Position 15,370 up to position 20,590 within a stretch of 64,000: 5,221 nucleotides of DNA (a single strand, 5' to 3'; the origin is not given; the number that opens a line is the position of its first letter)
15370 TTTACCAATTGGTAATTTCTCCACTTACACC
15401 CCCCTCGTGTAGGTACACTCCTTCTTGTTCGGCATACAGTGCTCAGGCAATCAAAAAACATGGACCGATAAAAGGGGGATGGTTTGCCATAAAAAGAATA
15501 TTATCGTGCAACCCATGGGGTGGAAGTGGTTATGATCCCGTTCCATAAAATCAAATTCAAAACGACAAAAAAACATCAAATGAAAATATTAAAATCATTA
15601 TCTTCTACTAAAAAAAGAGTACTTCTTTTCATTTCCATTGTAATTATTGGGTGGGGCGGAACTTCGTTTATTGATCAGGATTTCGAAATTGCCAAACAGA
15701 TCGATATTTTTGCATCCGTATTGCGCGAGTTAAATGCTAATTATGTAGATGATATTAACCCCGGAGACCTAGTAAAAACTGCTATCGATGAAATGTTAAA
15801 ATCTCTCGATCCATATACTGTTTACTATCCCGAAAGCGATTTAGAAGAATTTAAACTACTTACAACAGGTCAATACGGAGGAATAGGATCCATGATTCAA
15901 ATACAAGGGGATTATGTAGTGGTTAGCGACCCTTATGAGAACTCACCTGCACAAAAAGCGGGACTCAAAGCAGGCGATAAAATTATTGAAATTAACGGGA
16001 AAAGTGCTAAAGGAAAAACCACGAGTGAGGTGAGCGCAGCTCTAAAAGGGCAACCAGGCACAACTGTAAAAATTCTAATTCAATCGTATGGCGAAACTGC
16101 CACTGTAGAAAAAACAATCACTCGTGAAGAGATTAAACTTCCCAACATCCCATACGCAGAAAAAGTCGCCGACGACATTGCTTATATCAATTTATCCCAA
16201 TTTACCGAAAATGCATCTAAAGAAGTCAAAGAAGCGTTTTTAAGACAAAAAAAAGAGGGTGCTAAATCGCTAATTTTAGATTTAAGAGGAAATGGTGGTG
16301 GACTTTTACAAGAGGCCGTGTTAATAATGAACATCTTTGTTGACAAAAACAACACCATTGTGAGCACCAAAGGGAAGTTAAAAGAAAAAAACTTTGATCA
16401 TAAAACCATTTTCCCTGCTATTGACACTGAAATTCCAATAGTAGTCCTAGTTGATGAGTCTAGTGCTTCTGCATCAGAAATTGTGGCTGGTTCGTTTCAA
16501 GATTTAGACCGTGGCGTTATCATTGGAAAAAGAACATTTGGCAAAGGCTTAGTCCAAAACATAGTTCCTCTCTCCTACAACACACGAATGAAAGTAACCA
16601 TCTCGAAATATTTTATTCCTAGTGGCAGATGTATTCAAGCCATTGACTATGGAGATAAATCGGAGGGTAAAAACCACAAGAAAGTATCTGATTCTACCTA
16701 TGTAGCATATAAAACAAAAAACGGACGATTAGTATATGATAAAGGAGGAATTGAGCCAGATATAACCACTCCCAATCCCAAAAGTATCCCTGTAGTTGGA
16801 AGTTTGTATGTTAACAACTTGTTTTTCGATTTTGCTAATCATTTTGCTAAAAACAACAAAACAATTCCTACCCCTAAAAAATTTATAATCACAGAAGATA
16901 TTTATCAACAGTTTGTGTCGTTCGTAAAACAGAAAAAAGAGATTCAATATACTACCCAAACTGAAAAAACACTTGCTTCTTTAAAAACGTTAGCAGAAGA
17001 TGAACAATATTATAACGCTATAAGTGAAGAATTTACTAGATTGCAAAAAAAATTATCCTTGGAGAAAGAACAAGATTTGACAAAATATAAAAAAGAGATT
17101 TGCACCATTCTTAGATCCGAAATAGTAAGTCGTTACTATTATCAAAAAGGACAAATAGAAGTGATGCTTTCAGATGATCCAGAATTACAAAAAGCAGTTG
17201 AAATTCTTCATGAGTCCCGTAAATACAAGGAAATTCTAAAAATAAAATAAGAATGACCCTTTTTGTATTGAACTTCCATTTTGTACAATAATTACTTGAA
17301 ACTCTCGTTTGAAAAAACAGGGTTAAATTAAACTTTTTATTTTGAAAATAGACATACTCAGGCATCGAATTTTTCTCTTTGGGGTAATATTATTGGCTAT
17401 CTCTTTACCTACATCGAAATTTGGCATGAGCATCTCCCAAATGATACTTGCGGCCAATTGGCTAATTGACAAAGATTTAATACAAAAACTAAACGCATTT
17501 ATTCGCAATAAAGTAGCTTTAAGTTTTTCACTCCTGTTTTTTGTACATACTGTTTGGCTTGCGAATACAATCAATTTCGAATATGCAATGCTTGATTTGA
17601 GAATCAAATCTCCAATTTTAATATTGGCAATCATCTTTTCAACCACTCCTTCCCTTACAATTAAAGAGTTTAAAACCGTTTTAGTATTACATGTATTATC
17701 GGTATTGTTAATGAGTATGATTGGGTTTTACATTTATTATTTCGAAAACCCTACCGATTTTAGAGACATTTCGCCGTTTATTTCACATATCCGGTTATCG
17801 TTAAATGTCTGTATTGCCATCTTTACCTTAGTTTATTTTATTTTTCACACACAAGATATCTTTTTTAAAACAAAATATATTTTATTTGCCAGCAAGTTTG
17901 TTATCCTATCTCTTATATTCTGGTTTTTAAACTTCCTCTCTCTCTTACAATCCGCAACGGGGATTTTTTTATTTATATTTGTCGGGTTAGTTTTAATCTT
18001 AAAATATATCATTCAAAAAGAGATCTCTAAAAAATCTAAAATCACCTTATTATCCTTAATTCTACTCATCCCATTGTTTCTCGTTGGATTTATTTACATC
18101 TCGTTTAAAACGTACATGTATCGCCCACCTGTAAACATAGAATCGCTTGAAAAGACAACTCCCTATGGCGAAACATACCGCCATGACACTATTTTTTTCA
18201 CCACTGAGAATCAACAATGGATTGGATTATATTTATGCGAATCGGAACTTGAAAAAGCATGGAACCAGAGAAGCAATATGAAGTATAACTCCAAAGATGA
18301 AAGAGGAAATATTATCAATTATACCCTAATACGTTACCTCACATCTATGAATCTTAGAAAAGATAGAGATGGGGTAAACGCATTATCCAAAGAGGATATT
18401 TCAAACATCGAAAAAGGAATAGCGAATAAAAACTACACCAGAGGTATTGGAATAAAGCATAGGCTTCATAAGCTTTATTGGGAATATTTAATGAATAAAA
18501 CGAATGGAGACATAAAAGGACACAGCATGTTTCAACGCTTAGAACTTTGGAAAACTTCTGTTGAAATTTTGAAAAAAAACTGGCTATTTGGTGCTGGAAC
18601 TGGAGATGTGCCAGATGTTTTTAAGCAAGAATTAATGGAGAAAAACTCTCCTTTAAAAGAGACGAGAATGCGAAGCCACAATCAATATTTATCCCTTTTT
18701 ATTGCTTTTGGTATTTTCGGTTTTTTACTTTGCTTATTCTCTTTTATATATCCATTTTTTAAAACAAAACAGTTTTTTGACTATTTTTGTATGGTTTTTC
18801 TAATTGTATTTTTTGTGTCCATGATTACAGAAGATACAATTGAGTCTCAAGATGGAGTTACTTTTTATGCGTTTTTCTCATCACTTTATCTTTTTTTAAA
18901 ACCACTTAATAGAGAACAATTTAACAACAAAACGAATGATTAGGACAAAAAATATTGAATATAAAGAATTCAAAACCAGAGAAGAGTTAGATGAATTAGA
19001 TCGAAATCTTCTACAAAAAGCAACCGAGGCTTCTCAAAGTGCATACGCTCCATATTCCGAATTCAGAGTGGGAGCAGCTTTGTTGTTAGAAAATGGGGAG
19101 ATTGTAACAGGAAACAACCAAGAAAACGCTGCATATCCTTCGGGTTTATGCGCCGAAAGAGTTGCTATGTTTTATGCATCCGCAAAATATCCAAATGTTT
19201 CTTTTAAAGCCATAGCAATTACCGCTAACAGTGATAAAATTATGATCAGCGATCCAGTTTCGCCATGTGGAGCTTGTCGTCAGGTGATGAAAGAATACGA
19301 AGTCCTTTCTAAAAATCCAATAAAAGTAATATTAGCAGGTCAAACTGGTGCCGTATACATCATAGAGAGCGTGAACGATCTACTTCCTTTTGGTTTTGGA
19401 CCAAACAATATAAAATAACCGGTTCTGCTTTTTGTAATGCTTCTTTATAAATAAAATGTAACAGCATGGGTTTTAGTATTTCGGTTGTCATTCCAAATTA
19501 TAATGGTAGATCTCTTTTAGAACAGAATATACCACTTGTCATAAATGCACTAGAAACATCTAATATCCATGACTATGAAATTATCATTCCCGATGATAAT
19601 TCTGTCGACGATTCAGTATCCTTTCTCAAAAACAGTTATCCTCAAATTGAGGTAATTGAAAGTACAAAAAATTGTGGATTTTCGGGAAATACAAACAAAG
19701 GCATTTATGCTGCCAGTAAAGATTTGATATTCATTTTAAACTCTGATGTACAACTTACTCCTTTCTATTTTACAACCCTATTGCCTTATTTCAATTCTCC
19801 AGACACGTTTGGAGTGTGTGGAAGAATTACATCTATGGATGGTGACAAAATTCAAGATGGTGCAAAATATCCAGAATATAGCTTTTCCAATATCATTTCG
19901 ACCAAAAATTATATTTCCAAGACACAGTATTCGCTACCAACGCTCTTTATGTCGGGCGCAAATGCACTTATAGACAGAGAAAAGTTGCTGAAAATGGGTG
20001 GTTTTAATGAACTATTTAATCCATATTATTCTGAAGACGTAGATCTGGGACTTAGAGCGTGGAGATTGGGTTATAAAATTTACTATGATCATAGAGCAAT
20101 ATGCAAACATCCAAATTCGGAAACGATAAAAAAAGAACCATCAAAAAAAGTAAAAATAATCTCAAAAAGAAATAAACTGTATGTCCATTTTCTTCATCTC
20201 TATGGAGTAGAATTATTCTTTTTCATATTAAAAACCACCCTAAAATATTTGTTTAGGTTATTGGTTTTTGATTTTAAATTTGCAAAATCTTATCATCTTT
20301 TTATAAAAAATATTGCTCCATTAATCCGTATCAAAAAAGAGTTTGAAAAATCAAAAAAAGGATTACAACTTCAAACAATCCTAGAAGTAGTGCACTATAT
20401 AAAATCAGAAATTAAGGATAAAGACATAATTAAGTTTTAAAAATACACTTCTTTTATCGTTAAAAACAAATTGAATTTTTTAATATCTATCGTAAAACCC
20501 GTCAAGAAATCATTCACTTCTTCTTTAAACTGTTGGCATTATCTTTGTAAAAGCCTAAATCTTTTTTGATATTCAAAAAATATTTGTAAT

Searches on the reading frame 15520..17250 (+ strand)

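Call 7: search_protein_families(library=pfam, proteins=[window:15520-17250:+], max_evalue=0.001)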
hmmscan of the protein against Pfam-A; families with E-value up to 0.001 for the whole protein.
window:15520-17250:+ (576 aa): 5 families
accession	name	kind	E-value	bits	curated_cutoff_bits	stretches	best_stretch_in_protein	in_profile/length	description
PF03572.23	Peptidase_S41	-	7.6e-50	169.2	24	1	219-374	1-156/165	Peptidase family S41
PF17820.7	PDZ_6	-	2.2e-14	53.4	27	1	134-188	1-53/54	PDZ domain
PF00595.29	PDZ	-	2.9e-11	44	23.2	1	119-188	9-81/81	PDZ domain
PF13180.12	PDZ_2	-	1e-10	42.2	27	1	120-197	1-77/80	PDZ domain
PF22694.1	CtpB_N-like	-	0.00036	21.4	27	1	66-103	43-81/85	Activating protease CtpB N-terminal domain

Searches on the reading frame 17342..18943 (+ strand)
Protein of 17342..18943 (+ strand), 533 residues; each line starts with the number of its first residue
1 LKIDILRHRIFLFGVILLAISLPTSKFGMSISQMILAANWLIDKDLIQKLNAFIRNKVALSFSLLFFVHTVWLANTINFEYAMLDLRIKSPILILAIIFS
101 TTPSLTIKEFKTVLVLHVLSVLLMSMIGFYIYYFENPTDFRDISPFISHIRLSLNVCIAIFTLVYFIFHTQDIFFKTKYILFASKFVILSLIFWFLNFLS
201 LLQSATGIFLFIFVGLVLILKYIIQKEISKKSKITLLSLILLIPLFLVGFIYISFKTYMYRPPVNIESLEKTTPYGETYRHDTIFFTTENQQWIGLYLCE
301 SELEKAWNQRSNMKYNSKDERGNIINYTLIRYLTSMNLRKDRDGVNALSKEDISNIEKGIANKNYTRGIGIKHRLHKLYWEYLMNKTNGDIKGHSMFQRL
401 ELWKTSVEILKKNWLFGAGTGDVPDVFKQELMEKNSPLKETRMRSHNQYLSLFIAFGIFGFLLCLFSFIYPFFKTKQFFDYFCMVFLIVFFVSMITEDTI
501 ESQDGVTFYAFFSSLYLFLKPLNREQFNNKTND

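Call 7: search_protein_families(library=pfam, proteins=[window:17342-18943:+], max_evalue=0.001)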
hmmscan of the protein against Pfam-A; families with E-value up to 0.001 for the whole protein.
window:17342-18943:+ (533 aa): 1 family
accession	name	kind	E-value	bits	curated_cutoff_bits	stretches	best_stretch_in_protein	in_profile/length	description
PF04932.20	Wzy_C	-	1.4e-11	44.8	31.7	1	390-463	75-147/149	O-Antigen ligase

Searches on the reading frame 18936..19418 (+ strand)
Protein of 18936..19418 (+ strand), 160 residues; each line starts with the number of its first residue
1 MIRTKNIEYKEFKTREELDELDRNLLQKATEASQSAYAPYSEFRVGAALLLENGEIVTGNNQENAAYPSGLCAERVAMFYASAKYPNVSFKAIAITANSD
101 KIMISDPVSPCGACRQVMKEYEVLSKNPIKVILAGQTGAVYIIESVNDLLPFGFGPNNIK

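Call 7: search_protein_families(library=pfam, proteins=[window:18936-19418:+], max_evalue=0.001)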
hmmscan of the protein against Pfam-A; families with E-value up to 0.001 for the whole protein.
window:18936-19418:+ (160 aa): 2 families
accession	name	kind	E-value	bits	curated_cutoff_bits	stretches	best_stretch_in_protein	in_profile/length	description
PF00383.29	dCMP_cyt_deam_1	-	1.3e-17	64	25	1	21-122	3-94/102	Cytidine and deoxycytidylate deaminase zinc-binding region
PF08211.18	dCMP_cyt_deam_2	-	7.8e-12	46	25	1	13-84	34-103/130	Cytidine and deoxycytidylate deaminase zinc-binding region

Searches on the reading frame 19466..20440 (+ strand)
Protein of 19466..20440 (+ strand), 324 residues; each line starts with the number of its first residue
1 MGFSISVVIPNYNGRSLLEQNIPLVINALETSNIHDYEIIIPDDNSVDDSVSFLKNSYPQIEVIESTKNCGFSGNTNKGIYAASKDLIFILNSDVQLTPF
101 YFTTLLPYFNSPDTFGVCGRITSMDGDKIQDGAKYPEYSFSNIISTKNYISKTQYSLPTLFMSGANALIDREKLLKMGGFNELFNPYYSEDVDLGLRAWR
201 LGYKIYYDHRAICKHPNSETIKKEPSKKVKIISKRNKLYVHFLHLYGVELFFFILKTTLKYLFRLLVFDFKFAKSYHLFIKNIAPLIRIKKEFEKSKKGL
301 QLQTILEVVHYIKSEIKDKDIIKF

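Call 7: search_protein_families(library=pfam, proteins=[window:19466-20440:+], max_evalue=0.001)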
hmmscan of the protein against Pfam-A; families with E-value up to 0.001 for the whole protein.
window:19466-20440:+ (324 aa): 6 families
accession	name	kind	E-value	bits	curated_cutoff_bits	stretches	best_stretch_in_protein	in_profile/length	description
PF00535.33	Glycos_transf_2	-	3.1e-22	79.7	23.3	1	6-174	1-164/168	Glycosyl transferase family 2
PF13641.12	Glyco_tranf_2_3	-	2e-16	61.2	27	1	5-221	3-217/230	Glycosyltransferase like family 2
PF13632.12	Glyco_trans_2_3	-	6.4e-12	46.1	27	1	88-260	2-173/198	Glycosyl transferase family group 2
PF13506.12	Glyco_transf_21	-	5.1e-09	36.3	21.7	1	75-216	21-155/174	Glycosyl transferase family 21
PF10111.15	Glyco_tranf_2_2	-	1.4e-06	28.5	27.3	1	6-197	1-198/276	Glycosyltransferase like family 2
PF02709.20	Glyco_transf_7C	-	0.00055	20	23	1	150-206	7-63/78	N-terminal domain of galactosyltransferase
